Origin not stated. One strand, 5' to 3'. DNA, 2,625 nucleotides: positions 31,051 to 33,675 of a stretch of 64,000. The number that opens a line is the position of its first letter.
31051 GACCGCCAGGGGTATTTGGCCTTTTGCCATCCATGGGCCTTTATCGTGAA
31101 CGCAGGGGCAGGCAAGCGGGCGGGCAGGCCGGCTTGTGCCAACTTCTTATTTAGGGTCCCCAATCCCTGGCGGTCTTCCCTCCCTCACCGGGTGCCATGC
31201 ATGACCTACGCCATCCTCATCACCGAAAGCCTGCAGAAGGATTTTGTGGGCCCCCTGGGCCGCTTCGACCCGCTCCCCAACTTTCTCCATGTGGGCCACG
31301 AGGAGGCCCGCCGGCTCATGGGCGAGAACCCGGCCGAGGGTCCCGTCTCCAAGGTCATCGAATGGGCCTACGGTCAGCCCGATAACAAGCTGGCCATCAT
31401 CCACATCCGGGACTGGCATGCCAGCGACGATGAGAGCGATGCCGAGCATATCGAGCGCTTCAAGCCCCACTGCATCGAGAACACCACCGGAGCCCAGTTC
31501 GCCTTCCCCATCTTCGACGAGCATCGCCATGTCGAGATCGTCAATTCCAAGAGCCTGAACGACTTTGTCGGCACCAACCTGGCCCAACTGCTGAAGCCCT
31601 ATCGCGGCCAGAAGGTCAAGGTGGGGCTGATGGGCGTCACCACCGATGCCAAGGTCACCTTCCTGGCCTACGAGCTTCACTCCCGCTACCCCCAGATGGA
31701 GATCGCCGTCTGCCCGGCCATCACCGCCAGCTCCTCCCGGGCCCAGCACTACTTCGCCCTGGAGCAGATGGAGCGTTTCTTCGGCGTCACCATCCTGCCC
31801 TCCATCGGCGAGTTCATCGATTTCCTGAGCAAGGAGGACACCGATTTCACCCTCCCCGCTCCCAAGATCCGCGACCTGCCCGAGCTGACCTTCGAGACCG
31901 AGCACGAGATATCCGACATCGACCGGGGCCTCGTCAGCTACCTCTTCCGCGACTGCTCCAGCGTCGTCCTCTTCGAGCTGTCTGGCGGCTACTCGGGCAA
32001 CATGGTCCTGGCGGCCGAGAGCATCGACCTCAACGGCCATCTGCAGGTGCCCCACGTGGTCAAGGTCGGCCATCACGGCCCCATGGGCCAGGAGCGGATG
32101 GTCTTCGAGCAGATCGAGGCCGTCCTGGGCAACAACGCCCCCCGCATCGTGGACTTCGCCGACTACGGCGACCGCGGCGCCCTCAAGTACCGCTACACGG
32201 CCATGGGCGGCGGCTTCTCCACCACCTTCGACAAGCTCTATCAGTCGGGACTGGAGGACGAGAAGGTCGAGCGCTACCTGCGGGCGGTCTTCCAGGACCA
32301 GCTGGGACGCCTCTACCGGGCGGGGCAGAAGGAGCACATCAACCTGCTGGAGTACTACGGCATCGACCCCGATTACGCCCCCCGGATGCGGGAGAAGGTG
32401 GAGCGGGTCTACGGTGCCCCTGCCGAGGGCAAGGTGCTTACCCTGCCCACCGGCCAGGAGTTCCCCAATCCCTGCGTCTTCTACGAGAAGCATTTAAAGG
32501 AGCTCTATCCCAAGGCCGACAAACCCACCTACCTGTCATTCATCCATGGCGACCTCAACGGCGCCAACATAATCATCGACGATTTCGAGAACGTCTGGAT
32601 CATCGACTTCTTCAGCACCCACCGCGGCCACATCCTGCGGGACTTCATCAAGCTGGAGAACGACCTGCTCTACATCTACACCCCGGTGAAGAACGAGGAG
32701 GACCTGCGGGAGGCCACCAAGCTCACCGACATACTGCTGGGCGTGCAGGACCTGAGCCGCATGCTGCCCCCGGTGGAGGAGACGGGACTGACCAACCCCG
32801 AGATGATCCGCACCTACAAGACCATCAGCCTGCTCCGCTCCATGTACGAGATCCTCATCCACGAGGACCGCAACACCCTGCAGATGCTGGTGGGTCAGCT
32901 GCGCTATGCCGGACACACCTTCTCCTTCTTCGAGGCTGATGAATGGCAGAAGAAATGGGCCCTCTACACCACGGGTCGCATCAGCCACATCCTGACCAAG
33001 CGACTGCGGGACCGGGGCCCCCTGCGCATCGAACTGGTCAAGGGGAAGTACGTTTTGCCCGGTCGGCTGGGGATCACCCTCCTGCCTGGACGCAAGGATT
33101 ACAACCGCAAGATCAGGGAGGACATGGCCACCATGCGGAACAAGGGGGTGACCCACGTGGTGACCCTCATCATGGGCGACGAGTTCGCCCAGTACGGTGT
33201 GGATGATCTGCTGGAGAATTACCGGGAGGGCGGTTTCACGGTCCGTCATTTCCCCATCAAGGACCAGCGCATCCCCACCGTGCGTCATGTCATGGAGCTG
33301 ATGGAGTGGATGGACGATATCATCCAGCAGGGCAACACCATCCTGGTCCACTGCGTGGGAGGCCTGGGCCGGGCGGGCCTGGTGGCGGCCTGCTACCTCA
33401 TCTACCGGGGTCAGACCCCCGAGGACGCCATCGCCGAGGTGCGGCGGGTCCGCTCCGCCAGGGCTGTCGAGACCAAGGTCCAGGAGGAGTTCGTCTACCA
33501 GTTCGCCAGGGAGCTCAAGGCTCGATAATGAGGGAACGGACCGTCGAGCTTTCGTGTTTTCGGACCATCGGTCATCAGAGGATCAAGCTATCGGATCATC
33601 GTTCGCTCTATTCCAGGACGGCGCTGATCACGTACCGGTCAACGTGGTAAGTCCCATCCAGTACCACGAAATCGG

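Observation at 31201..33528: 775-aa fusion of a nucleophile-less nicotinamidase-like domain, a kinase-like domain and an HCX5R phosphatase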

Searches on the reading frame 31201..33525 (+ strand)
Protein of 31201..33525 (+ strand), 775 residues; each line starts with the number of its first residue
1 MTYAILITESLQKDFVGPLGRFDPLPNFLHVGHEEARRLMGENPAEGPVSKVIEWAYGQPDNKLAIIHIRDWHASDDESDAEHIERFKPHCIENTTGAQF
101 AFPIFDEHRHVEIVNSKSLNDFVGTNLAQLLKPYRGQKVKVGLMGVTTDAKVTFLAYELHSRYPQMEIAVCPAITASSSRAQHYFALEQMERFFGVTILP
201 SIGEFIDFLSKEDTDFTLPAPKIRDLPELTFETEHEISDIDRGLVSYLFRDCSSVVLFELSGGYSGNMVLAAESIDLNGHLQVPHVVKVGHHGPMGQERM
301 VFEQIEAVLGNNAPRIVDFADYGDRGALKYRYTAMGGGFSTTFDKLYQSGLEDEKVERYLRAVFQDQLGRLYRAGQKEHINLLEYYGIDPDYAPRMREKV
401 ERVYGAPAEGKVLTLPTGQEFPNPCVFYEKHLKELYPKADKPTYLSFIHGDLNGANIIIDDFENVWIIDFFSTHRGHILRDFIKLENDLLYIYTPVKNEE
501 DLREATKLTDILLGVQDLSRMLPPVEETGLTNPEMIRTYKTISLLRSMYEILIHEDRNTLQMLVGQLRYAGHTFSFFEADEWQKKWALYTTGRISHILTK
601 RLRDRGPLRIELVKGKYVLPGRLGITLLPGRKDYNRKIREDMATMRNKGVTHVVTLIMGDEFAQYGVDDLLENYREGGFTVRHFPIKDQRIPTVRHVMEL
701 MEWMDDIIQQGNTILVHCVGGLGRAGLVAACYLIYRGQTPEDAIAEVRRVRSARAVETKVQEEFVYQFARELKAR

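Call 3: search_protein_families(library=pfam, proteins=[window:31201-33525:+], max_evalue=1)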
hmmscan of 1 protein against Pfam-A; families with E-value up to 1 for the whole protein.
window:31201-33525:+ (775 aa): 13 families
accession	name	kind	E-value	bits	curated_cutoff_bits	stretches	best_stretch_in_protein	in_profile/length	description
PF19974.5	TCAD9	-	2.3e-56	192.3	40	2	415-574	271-428/429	Ternary complex associated domain 9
PF05706.17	CDKN3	-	2e-19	70.4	20.7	1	623-739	43-161/168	Cyclin-dependent kinase inhibitor 3 (CDKN3)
PF22785.1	Tc-R-P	-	9.8e-19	68.3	27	1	636-738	10-106/106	Polymorphic toxin system, DSP-PTPase phosphatase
PF22784.1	PTP-SAK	-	1.5e-14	54.8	27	1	638-749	20-125/153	Swiss Army Knife protein, DSP-PTPase phosphatase domain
PF00782.25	DSPc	-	2.3e-09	37.6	33.5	1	644-753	13-116/133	Dual specificity phosphatase, catalytic domain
PF22741.1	PTP-NADK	-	6.3e-09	35.9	27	1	641-751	40-149/163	DSP-PTPase phosphatase fused to NAD+ Kinase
PF00857.26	Isochorismatase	-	1.4e-06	29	27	1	49-197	30-170/175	Isochorismatase domain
PF01636.29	APH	-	0.00052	20.3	23.2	1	442-485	165-209/239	Phosphotransferase enzyme family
PF00102.32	Y_phosphatase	-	0.00073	19.7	20.9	1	688-767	144-230/234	Protein-tyrosine phosphatase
PF13350.11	Y_phosphatase3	-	0.0037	17.7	22.2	1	689-746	108-163/240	Tyrosine phosphatase family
PF14566.11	PTPlike_phytase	-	0.026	15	27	1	684-733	107-155/158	Inositol hexakisphosphate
PF01163.29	RIO1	-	0.048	13.7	22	1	446-470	125-148/187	RIO domain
PF22341.1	GSPE_N1E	-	0.084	13.4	27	1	731-763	22-54/64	GSPII protein E, N1E domain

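Call 4: search_protein_families(library=ncbifam, proteins=[window:31201-33525:+], max_evalue=1)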
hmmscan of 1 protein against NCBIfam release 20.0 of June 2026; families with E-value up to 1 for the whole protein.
window:31201-33525:+ (775 aa): 5 families
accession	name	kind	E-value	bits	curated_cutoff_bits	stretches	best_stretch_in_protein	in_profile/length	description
NF009025.0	PRK12361.1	equivalog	6.4e-11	41.1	505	1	677-757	140-222/546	hypothetical protein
NF002475.0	PRK01723.1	equivalog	0.0024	16.9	142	1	448-470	165-187/241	3-deoxy-D-manno-octulosonic acid kinase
TIGR02906.1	spore_CotS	subfamily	0.0052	15.8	172.7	1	444-485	187-227/314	CotS family spore coat protein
TIGR03724.2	arch_bud32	equivalog_domain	0.075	12.5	125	1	446-470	105-128/193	KEOPS complex kinase/ATPase Bud32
TIGR03948.1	butyr_acet_CoA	equivalog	0.24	10.1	674.8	1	692-767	136-209/445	butyryl-CoA:acetate CoA-transferase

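Call 5: search_protein_families(library=padloc, proteins=[window:31201-33525:+], max_evalue=1)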
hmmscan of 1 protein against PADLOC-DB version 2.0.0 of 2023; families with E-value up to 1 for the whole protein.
window:31201-33525:+ (775 aa): 0 families
